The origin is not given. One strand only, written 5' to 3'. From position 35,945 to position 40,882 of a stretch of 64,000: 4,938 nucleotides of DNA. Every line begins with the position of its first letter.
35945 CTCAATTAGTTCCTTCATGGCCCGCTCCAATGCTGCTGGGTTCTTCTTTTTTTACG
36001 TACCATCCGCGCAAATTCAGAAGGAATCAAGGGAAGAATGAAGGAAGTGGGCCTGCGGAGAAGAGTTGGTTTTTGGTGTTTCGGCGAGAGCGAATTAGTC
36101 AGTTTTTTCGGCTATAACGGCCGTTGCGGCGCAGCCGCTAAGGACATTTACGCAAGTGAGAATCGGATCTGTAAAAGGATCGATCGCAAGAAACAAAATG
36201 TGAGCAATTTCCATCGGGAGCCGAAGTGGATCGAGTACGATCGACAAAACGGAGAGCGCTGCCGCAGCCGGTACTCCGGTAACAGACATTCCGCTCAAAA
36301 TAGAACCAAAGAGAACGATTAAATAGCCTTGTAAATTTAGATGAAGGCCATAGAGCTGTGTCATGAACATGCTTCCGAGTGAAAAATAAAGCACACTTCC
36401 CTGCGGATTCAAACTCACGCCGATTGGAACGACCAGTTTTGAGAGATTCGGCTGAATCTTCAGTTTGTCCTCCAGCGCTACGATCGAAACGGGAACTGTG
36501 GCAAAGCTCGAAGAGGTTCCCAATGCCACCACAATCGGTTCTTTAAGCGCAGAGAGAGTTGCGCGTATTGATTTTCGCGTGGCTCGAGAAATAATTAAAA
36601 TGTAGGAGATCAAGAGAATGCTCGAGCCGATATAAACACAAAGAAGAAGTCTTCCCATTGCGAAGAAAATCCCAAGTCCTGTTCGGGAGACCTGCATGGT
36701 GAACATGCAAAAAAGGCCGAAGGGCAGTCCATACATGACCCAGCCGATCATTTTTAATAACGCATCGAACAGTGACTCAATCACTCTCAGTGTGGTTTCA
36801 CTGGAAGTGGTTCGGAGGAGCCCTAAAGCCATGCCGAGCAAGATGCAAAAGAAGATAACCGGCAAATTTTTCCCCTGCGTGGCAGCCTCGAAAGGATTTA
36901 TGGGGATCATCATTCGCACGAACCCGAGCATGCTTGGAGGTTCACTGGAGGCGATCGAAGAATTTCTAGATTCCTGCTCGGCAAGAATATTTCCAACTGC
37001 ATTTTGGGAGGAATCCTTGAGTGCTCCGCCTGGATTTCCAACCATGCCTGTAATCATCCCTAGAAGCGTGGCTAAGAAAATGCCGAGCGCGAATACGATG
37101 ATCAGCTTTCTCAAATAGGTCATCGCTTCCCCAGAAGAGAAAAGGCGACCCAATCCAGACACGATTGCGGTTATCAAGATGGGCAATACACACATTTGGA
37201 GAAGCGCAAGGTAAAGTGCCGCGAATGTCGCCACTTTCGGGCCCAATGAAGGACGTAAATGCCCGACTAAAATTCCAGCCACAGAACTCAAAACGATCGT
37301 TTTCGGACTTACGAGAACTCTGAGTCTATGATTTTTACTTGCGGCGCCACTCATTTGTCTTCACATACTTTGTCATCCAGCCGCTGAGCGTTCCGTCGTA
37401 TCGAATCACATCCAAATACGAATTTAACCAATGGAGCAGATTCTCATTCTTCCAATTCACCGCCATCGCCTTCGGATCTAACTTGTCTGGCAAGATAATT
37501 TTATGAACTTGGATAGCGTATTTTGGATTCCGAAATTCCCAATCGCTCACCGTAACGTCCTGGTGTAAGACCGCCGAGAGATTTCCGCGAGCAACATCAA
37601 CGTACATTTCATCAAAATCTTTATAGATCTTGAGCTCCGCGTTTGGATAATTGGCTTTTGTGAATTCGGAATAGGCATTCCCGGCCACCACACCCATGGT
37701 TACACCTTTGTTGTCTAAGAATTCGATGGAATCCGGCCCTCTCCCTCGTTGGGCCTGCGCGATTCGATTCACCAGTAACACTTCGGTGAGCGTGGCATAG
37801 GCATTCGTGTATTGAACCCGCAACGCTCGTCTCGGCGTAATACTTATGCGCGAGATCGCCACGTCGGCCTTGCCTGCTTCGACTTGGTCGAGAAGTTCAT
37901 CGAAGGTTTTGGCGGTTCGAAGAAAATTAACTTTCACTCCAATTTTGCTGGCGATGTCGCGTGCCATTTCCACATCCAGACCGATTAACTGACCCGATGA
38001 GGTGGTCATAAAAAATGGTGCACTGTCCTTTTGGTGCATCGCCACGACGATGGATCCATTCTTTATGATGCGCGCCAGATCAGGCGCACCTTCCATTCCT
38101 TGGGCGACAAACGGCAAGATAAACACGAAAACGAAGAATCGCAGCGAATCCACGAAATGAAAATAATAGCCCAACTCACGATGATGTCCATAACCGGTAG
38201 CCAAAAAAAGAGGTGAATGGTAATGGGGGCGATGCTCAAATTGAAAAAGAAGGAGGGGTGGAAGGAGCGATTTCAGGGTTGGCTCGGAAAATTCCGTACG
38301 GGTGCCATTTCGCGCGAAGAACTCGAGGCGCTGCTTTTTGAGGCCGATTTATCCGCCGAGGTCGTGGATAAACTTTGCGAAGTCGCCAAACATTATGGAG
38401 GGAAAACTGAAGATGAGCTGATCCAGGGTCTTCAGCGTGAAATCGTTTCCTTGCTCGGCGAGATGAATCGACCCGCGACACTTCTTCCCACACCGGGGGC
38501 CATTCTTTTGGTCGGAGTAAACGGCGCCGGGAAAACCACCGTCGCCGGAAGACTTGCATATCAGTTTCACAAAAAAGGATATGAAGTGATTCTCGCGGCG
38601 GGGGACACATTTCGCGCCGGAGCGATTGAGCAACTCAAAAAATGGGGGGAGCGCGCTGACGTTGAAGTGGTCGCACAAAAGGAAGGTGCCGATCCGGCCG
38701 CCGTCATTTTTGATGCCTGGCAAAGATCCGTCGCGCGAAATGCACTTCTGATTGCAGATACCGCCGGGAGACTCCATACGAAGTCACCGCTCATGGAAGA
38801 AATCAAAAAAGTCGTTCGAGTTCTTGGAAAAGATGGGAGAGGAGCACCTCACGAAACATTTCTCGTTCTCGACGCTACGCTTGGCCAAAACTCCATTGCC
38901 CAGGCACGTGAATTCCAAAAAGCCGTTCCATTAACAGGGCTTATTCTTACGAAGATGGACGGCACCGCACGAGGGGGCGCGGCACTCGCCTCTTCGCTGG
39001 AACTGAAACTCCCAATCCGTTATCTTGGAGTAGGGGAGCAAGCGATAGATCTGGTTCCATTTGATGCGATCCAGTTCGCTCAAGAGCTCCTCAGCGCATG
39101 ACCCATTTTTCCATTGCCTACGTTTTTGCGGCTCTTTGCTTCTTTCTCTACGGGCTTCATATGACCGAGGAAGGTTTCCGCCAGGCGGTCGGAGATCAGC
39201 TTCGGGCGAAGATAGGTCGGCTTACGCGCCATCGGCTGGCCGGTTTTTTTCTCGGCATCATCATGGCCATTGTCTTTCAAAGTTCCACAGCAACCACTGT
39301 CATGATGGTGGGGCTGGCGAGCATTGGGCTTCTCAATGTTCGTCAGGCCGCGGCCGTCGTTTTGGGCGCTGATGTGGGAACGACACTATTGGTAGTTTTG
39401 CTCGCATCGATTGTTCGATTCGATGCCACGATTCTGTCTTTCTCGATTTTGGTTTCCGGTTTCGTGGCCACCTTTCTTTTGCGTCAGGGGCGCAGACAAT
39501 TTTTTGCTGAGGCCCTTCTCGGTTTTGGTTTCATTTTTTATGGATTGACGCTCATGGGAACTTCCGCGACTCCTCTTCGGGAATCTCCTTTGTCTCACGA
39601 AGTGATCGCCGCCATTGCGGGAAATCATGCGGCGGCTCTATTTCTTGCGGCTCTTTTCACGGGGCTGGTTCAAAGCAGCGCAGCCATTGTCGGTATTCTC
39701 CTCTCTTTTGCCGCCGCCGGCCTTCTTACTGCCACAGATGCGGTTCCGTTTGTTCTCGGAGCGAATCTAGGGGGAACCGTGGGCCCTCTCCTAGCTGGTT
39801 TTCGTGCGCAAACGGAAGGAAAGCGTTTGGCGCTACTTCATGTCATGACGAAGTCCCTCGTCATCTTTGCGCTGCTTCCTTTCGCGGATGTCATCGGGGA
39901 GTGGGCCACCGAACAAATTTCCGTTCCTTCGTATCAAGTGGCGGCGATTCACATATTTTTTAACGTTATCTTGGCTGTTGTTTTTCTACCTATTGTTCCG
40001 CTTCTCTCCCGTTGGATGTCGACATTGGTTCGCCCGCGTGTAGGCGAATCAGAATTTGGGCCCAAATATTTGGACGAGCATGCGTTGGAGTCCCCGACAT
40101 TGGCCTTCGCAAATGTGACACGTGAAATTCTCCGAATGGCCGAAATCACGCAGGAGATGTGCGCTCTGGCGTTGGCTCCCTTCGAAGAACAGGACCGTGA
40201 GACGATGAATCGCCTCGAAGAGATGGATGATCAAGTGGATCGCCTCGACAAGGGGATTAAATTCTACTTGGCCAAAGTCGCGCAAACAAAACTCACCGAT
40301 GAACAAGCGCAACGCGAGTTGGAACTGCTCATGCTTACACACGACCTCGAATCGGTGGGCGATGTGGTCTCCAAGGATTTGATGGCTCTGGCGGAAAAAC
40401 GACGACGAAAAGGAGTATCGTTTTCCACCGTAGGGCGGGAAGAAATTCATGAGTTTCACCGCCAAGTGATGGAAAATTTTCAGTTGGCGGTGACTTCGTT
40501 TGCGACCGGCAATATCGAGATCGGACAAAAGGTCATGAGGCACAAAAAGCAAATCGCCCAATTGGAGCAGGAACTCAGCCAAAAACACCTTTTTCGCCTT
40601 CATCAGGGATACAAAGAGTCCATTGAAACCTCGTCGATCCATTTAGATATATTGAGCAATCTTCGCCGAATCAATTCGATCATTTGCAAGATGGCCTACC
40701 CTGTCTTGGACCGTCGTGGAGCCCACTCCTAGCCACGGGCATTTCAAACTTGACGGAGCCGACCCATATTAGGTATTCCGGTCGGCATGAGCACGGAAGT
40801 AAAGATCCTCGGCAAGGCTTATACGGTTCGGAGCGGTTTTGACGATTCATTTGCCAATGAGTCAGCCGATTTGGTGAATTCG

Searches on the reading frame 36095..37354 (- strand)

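Call 58: search_protein_families(library=pfam, proteins=[window:36095-37354:-], max_evalue=0.001)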
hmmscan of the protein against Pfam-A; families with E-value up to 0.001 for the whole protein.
window:36095-37354:- (419 aa): 1 family
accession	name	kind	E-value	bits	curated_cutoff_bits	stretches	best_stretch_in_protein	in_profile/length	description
PF00375.23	SDF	-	7.3e-77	259.4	27.9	1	19-416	4-386/387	Sodium:dicarboxylate symporter family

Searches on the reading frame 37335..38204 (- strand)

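Call 58: search_protein_families(library=pfam, proteins=[window:37335-38204:-], max_evalue=0.001)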
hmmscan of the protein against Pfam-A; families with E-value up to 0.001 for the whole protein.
window:37335-38204:- (289 aa): 2 families
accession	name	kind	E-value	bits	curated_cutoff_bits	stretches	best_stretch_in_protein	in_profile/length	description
PF00497.25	SBP_bac_3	-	2e-24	86.3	26.4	1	57-282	5-131/132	Bacterial extracellular solute-binding proteins, family 3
PF10613.14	Lig_chan-Glu_bd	-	0.00048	20.6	30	0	97-144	63-110/115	Ligated ion channel L-glutamate- and glycine-binding site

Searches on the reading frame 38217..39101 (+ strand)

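Call 58: search_protein_families(library=pfam, proteins=[window:38217-39101:+], max_evalue=0.001)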
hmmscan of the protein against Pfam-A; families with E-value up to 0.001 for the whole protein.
window:38217-39101:+ (294 aa): 9 families
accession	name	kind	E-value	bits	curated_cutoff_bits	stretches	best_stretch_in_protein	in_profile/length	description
PF00448.28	SRP54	-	2.5e-68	230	22.7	1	95-292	3-195/196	SRP54-type protein, GTPase domain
PF13191.12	AAA_16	-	1.9e-07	32.2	32.6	1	74-219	7-139/167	AAA ATPase domain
PF20720.3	nSTAND3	-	1.1e-05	25.6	27.2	1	89-126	13-50/155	Novel STAND NTPase 3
PF13604.12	AAA_30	-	2e-05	24.9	27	1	95-190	20-104/191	AAA domain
PF13401.12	AAA_22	-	2.2e-05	25.2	27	1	93-202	5-110/130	AAA domain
PF01583.26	APS_kinase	-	2.3e-05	24.9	21.1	1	95-140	4-49/152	Adenylylsulphate kinase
PF01656.29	CbiA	-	0.00025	21.5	25.4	1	103-254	9-90/125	CobQ/CobB/MinD/ParA nucleotide binding domain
PF13207.12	AAA_17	-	0.00034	21.3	27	0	99-139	1-37/136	AAA domain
PF00005.33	ABC_tran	-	0.00049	21.1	25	1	96-176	14-80/137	ABC transporter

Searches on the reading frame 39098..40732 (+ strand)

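Call 58: search_protein_families(library=pfam, proteins=[window:39098-40732:+], max_evalue=0.001)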
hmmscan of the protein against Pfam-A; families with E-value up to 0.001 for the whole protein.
window:39098-40732:+ (544 aa): 2 families
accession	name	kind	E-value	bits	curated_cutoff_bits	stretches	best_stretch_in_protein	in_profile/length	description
PF02690.20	Na_Pi_cotrans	-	4.3e-46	156.8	29.1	2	15-154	1-136/137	Na+/Pi-cotransporter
PF01895.24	PhoU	-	2.4e-19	69.9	23.5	2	344-422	1-80/89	PhoU domain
